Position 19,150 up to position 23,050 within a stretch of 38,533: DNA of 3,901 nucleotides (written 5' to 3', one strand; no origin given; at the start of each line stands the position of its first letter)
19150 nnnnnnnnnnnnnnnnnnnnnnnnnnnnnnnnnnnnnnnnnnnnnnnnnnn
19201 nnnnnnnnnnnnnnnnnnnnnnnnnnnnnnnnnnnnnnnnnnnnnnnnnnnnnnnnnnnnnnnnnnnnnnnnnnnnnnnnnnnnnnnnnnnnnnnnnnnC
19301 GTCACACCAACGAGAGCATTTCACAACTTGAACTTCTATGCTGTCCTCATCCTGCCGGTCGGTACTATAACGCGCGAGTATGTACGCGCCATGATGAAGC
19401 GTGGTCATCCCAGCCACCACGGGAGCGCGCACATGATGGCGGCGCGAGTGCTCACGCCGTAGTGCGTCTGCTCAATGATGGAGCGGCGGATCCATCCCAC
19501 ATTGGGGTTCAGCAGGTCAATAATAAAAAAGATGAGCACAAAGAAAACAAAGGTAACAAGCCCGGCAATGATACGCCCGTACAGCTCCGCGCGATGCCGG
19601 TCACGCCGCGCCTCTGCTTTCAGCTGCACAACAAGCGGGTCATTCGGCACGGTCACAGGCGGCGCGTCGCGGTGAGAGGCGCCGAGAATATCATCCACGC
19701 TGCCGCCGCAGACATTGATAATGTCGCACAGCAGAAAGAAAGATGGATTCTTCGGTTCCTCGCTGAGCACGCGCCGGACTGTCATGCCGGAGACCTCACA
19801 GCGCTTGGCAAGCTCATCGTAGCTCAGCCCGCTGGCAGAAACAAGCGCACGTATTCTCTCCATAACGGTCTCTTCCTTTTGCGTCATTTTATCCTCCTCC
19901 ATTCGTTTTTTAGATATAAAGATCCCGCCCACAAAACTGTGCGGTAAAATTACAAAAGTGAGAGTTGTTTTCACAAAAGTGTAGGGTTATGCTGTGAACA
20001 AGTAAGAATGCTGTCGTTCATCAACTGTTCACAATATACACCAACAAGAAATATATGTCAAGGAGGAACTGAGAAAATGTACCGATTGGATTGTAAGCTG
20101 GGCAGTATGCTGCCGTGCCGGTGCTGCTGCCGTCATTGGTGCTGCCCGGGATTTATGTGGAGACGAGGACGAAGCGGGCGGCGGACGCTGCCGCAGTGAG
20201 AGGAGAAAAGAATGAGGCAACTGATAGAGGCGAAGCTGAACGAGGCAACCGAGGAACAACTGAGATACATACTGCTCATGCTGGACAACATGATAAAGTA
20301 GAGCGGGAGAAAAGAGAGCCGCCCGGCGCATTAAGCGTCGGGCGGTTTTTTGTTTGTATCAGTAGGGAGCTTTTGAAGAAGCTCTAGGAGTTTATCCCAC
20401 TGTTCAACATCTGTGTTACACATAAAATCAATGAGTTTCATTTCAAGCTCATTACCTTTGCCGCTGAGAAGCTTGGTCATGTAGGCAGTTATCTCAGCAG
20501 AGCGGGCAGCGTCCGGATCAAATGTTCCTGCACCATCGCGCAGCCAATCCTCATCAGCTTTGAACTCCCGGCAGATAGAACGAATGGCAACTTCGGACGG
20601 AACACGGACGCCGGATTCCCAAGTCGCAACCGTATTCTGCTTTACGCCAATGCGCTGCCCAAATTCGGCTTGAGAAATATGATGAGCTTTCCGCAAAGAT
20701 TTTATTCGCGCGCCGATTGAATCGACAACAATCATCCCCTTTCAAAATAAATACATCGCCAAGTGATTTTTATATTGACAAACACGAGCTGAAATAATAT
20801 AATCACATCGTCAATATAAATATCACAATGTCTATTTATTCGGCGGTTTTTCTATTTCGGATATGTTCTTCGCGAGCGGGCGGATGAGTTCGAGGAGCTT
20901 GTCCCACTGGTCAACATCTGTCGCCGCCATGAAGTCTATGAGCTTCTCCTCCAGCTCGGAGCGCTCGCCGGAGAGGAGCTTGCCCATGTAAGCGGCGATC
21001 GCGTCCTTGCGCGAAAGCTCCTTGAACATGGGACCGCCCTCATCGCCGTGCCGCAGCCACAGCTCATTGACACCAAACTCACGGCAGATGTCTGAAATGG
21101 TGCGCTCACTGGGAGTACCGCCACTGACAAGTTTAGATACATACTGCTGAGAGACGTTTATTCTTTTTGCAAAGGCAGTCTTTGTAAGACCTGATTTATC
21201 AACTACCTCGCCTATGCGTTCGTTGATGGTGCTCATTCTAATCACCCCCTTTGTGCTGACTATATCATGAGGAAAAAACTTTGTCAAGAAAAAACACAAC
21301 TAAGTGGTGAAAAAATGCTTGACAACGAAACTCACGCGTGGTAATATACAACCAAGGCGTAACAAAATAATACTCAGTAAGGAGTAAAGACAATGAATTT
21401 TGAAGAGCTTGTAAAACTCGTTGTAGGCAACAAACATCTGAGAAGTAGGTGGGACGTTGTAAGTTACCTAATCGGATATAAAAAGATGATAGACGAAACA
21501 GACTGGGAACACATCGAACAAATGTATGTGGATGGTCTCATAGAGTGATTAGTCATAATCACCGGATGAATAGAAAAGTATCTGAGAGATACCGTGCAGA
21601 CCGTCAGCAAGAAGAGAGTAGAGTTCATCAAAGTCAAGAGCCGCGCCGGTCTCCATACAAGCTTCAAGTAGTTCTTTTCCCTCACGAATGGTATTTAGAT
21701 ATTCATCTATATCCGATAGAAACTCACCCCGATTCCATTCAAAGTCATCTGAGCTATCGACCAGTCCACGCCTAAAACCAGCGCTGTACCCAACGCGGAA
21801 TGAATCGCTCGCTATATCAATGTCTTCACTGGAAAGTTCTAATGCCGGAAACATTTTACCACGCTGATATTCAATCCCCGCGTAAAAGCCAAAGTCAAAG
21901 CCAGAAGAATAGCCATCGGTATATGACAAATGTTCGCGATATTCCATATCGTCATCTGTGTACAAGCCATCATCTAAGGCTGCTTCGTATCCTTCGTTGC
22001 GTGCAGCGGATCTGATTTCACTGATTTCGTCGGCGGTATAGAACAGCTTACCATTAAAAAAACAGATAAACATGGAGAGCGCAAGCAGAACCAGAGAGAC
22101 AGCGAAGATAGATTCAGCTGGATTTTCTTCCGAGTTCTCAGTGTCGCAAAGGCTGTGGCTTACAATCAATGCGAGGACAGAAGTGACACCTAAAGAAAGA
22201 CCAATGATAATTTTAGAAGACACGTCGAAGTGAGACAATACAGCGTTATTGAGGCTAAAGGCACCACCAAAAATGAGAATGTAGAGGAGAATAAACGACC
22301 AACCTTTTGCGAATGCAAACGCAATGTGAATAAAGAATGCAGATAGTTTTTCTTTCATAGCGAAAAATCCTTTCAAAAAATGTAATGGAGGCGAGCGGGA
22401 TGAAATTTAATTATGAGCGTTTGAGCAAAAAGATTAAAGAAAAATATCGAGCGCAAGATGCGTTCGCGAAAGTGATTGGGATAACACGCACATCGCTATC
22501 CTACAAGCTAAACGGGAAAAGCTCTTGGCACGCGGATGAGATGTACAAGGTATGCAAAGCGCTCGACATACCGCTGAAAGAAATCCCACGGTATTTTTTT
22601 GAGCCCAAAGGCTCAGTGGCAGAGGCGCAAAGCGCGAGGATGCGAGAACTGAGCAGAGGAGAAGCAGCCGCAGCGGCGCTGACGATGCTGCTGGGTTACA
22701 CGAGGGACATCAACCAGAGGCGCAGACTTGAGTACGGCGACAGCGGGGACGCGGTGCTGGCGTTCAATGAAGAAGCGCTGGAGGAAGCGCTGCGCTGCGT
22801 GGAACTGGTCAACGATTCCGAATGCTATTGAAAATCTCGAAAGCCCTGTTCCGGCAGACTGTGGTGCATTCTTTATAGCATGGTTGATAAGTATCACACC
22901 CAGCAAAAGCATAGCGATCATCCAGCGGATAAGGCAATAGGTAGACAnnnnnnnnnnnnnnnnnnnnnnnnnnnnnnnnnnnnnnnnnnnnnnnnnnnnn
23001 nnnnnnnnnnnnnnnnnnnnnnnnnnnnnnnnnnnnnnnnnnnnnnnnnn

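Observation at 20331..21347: Two tandem, equal-length paralogous repressors with a consensus promoter firing antisense between them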

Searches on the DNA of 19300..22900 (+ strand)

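Call 10: search_dna_similar(query=window:19300-22900:+, collection=phages, mode=distant)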
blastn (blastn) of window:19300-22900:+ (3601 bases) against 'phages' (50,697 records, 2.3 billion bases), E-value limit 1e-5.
No match.

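Call 44: search_rna_families(source=window, start=19300, end=22900, threshold=evalue, max_evalue=1)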
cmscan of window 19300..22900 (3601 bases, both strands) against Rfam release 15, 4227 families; matches with E-value up to 1: 2.
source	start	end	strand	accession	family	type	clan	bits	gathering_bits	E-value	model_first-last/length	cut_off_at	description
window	20728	20811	-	RF01280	snoR14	Gene; snRNA; snoRNA; CD-box;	CL00076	22.4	40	0.42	1-84/84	no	Small nucleolar RNA snoR14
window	19961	20078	+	RF01824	RUF20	Gene;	-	16.4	60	0.67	1-425/425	no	RNA of unknown function 20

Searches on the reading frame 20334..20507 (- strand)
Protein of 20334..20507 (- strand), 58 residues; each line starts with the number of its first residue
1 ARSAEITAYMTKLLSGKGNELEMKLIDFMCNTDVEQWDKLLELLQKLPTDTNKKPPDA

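Call 50: search_protein_families(library=pfam, proteins=[window:20334-20507:-], max_evalue=10)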
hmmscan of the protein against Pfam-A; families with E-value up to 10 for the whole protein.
seq(58 aa): 1 family
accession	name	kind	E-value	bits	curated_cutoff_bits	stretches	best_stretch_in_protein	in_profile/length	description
PF19121.6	DUF5805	-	0.17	12.7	28.5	1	17-45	10-38/67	Family of unknown function (DUF5805)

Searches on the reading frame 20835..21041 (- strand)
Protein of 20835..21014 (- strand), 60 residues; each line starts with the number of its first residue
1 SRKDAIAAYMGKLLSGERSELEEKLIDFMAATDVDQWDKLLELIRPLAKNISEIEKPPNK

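Call 50: search_protein_families(library=pfam, proteins=[window:20835-21014:-], max_evalue=10)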
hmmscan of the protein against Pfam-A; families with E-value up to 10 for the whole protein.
seq(60 aa): 0 families

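Call 68: search_solved_structures(query=A4, max_evalue=10)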
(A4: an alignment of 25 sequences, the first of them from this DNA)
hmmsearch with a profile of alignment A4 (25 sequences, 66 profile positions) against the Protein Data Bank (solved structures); distinct sequences matched with E-value up to 10: 20.
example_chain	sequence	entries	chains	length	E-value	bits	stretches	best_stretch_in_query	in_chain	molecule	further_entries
2pm7_A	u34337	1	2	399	0.052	16.7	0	29-51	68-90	Protein transport protein SEC31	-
3mzl_B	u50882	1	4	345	0.084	16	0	29-52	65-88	Protein transport protein SEC31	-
2pm6_A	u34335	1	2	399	0.12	15.5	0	29-51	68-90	Protein transport protein SEC31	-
7u8o_G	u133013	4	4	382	0.17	15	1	12-33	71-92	V-type proton ATPase subunit C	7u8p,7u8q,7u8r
9bra_6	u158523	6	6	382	0.34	14.1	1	12-33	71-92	V-type proton ATPase subunit C 1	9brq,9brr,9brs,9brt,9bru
6wm2_O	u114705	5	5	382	0.34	14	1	12-33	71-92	V-type proton ATPase subunit C 1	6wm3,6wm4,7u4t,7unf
6xbw_G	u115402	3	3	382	0.36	14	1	12-33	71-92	V-type proton ATPase subunit C 1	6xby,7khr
6vq6_G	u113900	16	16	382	0.38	13.9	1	12-33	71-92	V-type proton ATPase subunit C 1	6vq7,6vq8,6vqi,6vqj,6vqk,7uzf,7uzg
1tw9_A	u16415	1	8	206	0.58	13.3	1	6-38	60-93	glutathione S-transferase 2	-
6d6y_A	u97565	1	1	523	0.58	13.3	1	34-58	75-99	AprA Methyltransferase 2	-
4rm4_A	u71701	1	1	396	1.3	12.2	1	10-37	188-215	Cytochrome P450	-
3zhe_B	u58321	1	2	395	1.4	12.1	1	38-60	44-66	PROTEIN SMG-7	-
6b39_A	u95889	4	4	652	1.4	12.1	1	34-58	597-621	AprA Methyltransferase 1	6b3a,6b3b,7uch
3ez0_A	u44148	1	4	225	1.5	12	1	1-36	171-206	uncharacterized protein with ferritin-like fold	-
6ogm_A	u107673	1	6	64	1.7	11.8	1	18-60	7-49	4-oxalocrotonate tautomerase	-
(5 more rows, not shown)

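Call 74: predict_structure(alignment_id=A4)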
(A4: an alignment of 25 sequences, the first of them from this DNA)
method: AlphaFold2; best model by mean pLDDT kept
length: 69 residues; sequences in the alignment: 25
mean_pLDDT: 81.0   pTM: 0.46
mean pLDDT of the five models: 81.0, 80.7, 77.6, 77.3, 75.3
residues with pLDDT >= 90: 2; 70-90: 54; 50-70: 10; < 50: 3
segments of 3 or more residues with pLDDT < 50: none
pLDDT, mean of each block of 10 residues (from residue 1): 64 87 86 88 88 87 65
secondary structure, 60 per line:
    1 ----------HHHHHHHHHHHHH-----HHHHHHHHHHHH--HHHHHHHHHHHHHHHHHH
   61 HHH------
elements in order: H11-23 H29-40 H43-63

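Call 76: fold_search(model_id=the predicted structure, library=pdb)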
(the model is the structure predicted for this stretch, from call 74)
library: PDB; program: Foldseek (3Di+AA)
matches with E <= 10: 0; with E <= 0.001: 0
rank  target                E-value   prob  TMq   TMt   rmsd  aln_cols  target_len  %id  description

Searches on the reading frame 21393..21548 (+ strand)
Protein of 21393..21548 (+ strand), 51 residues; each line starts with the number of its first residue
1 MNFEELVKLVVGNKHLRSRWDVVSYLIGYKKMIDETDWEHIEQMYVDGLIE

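Call 8: search_protein_families(library=pfam, proteins=[window:21393-21548:+], max_evalue=0.01)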
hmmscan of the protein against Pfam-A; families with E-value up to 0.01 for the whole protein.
window:21393-21548:+ (51 aa): 0 families

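Call 9: search_protein_families(library=phrogs, proteins=[window:21393-21548:+], max_evalue=0.01)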
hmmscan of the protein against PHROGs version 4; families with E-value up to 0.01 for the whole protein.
window:21393-21548:+ (51 aa): 0 families

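Call 50: search_protein_families(library=pfam, proteins=[window:21393-21545:+], max_evalue=10)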
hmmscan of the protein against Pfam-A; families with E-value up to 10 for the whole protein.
seq(51 aa): 0 families
